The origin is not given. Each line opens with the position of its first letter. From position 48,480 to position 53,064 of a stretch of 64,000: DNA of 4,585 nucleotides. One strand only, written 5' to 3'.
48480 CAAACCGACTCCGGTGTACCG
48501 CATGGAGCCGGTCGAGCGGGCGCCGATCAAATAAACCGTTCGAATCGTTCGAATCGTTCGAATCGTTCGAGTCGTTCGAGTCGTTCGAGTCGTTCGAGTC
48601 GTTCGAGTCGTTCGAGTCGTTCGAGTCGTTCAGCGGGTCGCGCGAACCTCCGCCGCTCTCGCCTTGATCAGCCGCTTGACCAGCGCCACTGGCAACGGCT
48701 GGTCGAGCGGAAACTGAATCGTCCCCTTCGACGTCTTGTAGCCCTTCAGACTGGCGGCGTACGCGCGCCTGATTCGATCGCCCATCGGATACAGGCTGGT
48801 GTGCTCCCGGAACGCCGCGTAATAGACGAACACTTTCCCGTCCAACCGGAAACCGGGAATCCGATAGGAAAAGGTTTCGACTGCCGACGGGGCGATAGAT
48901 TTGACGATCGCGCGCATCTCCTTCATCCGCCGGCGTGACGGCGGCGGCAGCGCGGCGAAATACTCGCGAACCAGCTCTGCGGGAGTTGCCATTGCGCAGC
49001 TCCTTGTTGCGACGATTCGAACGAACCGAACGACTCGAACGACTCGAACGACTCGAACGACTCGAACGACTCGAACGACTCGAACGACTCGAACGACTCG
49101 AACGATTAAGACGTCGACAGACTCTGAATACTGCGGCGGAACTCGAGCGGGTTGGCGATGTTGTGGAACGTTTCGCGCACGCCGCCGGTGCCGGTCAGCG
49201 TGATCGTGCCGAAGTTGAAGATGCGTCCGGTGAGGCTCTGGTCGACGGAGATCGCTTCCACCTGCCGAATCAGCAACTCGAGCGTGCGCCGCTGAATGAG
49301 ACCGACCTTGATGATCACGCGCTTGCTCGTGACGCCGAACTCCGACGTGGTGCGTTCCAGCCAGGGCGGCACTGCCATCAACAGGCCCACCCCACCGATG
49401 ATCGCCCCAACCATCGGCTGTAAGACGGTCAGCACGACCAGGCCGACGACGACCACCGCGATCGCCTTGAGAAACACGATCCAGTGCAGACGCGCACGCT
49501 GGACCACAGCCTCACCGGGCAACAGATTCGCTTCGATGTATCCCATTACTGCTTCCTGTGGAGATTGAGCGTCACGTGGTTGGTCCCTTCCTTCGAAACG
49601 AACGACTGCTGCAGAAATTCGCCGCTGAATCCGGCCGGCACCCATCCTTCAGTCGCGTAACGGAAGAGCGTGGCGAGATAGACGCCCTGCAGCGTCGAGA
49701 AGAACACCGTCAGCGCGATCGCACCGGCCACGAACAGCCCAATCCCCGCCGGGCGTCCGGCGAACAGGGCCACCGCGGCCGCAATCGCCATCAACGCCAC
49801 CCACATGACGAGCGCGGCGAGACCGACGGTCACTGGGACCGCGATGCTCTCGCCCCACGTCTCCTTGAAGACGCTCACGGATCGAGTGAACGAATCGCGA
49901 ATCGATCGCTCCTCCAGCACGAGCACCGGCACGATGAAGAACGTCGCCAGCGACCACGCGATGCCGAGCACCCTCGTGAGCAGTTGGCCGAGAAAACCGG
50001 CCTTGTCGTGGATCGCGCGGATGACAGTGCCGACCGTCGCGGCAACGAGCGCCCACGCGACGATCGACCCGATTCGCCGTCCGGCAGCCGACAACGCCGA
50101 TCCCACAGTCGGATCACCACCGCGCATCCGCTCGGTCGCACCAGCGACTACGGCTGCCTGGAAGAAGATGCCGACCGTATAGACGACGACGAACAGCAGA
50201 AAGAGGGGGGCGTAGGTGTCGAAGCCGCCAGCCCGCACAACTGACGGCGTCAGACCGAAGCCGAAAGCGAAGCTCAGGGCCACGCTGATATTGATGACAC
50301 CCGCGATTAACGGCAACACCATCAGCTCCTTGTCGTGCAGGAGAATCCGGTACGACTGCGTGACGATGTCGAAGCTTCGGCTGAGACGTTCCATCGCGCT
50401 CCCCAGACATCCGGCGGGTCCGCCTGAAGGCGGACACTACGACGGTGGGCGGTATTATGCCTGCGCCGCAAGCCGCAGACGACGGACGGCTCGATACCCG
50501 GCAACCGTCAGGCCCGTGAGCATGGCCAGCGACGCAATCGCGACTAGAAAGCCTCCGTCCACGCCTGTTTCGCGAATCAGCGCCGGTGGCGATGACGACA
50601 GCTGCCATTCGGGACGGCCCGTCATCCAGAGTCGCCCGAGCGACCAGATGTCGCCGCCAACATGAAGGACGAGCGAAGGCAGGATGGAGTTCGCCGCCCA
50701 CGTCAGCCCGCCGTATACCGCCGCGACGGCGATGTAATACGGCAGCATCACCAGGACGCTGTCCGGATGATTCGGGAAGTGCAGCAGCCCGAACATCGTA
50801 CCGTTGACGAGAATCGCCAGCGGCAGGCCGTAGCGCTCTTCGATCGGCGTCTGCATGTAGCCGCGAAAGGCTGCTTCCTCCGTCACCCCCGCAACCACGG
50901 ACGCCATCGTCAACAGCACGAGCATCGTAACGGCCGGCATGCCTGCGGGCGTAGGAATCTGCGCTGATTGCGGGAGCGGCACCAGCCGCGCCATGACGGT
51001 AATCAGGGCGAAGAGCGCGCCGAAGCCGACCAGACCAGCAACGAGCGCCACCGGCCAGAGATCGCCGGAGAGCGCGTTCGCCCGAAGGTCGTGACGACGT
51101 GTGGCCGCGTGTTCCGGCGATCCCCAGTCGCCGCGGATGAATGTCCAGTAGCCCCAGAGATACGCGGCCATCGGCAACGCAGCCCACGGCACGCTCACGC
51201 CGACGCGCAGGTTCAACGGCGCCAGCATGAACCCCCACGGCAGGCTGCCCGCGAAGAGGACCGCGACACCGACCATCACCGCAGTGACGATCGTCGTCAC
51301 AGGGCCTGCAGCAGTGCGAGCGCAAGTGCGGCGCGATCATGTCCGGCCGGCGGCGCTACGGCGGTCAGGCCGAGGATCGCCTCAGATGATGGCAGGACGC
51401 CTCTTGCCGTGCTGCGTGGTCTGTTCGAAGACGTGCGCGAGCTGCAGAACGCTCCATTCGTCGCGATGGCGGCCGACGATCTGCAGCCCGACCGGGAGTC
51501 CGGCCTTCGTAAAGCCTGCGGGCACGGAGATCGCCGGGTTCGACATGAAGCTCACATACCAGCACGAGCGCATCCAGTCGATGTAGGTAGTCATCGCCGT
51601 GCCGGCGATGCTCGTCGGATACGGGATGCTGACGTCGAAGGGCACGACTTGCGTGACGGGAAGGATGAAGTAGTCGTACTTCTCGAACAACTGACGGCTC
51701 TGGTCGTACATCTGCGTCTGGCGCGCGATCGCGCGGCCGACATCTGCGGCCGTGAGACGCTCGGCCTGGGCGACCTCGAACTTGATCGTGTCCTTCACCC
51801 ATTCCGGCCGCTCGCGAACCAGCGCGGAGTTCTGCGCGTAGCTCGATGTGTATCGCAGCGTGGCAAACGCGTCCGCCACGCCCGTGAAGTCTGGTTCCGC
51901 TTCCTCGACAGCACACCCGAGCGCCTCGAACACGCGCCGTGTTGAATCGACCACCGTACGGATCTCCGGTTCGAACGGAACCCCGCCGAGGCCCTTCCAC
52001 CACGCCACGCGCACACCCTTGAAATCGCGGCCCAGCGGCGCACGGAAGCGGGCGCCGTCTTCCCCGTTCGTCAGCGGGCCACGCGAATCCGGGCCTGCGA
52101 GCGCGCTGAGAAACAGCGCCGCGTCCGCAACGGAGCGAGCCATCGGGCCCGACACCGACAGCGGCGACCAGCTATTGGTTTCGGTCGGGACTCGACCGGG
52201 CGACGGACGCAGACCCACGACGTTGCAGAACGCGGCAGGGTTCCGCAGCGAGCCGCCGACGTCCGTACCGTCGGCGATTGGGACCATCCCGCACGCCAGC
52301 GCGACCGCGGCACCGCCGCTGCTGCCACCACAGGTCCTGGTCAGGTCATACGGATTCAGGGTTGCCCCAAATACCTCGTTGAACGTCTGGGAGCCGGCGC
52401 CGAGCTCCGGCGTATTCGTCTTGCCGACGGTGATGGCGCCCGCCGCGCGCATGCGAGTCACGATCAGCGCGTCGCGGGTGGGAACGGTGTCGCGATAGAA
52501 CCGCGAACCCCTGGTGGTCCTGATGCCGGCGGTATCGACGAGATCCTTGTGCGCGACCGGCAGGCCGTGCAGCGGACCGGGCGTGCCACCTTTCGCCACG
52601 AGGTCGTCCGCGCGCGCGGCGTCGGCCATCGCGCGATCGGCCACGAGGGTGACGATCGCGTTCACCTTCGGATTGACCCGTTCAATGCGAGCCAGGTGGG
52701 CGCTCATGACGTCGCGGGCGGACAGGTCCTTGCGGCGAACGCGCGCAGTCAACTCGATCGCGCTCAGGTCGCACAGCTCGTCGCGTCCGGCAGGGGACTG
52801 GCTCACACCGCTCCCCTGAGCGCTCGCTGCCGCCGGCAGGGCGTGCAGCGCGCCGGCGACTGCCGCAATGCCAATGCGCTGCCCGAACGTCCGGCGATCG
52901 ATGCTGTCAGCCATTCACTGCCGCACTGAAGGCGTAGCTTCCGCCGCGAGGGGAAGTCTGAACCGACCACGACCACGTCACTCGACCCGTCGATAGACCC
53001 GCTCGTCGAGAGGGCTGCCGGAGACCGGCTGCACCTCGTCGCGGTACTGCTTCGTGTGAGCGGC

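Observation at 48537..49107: A DUF1801 gene is bracketed by two ~95-bp inverted arrays of a 9-nt tandem repeat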

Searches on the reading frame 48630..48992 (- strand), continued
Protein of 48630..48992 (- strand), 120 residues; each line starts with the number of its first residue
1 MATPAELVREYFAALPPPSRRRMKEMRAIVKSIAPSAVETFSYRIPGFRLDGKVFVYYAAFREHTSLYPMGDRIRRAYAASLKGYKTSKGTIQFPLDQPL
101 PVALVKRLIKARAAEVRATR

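Call 64: find_encoding_contigs(protein=P0120, flank=4000, max_places=2)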
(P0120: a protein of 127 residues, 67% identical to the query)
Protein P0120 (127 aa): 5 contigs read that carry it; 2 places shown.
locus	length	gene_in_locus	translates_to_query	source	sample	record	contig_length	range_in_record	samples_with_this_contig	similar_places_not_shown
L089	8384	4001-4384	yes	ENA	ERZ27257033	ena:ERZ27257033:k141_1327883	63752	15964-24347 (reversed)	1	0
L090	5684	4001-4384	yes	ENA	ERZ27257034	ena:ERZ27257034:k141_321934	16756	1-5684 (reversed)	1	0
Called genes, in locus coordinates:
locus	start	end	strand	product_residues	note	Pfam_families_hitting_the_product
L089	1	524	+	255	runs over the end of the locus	-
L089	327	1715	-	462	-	PF01979:Amidohydro_1, PF07969:Amidohydro_3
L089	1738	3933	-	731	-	PF06452:CBM9_1 (weak), PF19313:DUF5916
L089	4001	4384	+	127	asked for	PF08818:DUF1801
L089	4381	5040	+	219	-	PF00702:Hydrolase, PF13419:HAD_2, PF13242:Hydrolase_like (weak)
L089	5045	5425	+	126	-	-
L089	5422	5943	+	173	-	PF13527:Acetyltransf_9, PF00583:Acetyltransf_1, PF13508:Acetyltransf_7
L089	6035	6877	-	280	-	-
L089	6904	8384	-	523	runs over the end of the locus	PF00753:Lactamase_B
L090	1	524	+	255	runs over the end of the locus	-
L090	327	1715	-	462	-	PF01979:Amidohydro_1, PF07969:Amidohydro_3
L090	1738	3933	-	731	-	PF06452:CBM9_1 (weak), PF19313:DUF5916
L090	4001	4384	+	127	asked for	PF08818:DUF1801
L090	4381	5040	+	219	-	PF00702:Hydrolase, PF13419:HAD_2, PF13242:Hydrolase_like (weak)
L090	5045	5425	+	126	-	-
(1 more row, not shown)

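Call 65: find_encoding_contigs(protein=P0118, flank=4000, max_places=2)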
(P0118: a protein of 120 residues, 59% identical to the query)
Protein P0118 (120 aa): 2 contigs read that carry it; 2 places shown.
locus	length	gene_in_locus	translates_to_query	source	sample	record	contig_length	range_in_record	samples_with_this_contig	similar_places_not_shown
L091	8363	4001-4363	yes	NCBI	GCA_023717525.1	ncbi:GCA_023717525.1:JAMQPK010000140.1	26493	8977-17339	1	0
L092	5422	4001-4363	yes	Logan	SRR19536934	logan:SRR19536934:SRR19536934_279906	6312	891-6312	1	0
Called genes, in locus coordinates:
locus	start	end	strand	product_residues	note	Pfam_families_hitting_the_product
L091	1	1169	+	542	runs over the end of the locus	PF07969:Amidohydro_3, PF01979:Amidohydro_1 (weak)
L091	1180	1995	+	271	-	PF00702:Hydrolase, PF13419:HAD_2 (weak)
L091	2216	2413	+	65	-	-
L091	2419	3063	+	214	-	PF00484:Pro_CA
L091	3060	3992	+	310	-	PF24684:Vgb_lyase (weak), PF08450:SGL, PF20067:SSL_N (faint)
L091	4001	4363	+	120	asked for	PF08818:DUF1801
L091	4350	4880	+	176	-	PF00583:Acetyltransf_1, PF13673:Acetyltransf_10, PF13508:Acetyltransf_7 (weak)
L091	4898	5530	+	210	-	-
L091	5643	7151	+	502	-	PF07519:Tannase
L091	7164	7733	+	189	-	-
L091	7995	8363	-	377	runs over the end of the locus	PF07786:HGSNAT_cat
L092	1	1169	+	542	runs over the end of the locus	PF07969:Amidohydro_3, PF01979:Amidohydro_1 (weak)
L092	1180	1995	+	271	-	PF00702:Hydrolase, PF13419:HAD_2 (weak)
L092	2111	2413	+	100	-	-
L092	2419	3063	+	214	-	PF00484:Pro_CA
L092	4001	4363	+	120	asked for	PF08818:DUF1801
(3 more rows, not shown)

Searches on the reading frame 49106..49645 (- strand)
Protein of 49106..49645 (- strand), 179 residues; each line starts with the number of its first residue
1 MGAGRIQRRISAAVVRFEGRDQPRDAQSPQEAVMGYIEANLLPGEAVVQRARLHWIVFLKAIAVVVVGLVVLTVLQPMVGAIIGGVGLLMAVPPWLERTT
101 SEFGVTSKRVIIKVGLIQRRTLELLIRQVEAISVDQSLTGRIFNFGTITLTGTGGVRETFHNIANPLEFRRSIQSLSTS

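Call 7: search_protein_families(library=pfam, proteins=[window:49106-49645:-])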
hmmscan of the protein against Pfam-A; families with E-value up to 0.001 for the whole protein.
window:49106-49645:- (179 aa): 1 family
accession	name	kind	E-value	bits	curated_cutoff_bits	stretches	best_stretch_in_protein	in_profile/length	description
PF03703.20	bPH_2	-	6.8e-13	49.1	22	1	99-173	3-78/78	Bacterial PH domain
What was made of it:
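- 49106..49546 (-): Bacterial PH-domain gene (bPH_2). Array A overlaps its stop codon. Pfam PF03703, E 6.8e-13 (call 7).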

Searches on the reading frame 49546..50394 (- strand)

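Call 7: search_protein_families(library=pfam, proteins=[window:49546-50394:-])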
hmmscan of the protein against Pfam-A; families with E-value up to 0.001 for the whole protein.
window:49546-50394:- (282 aa): 2 families
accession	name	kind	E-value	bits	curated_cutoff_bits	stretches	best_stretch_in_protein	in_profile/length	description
PF19656.5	DUF6159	-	9.3e-37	127.3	27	1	61-251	4-201/204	Family of unknown function (DUF6159)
PF24400.1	DUF7544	-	0.00059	19.6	27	1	130-239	153-265/302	Family of unknown function (DUF7544)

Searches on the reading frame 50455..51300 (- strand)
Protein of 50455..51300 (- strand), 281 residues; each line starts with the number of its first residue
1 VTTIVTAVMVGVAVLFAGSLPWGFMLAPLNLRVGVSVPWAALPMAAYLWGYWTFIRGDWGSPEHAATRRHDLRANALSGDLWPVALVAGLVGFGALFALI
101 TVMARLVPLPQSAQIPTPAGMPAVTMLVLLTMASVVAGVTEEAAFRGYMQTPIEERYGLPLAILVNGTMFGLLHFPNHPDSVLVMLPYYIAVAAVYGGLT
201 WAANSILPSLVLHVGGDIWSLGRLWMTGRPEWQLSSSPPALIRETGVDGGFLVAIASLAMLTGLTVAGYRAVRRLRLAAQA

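Call 7: search_protein_families(library=pfam, proteins=[window:50455-51300:-])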
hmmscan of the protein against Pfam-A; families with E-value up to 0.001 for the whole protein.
window:50455-51300:- (281 aa): 1 family
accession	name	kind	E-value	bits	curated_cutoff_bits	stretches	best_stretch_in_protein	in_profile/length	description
PF02517.21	Rce1-like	-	1.2e-15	57.9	22.4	1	126-217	4-91/93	Type II CAAX prenyl endopeptidase Rce1-like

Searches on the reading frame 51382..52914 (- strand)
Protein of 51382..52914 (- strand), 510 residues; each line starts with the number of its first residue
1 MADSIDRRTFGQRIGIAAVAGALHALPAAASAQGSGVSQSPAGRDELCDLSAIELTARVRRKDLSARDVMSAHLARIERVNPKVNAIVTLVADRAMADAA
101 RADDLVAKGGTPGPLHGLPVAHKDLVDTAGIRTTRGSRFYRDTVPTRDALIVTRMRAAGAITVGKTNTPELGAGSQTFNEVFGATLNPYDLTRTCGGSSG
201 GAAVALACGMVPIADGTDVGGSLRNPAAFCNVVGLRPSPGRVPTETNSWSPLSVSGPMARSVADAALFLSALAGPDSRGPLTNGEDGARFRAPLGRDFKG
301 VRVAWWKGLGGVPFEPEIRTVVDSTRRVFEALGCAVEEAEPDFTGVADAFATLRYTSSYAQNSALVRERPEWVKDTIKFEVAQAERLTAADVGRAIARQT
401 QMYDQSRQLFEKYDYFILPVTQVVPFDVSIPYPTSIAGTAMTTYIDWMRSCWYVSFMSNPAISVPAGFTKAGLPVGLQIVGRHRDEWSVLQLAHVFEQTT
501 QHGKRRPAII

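Call 7: search_protein_families(library=pfam, proteins=[window:51382-52914:-])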
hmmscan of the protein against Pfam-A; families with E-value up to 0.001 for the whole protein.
window:51382-52914:- (510 aa): 1 family
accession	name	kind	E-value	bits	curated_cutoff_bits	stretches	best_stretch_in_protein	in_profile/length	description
PF01425.27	Amidase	-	1.5e-105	354.3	27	1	69-490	2-445/445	Amidase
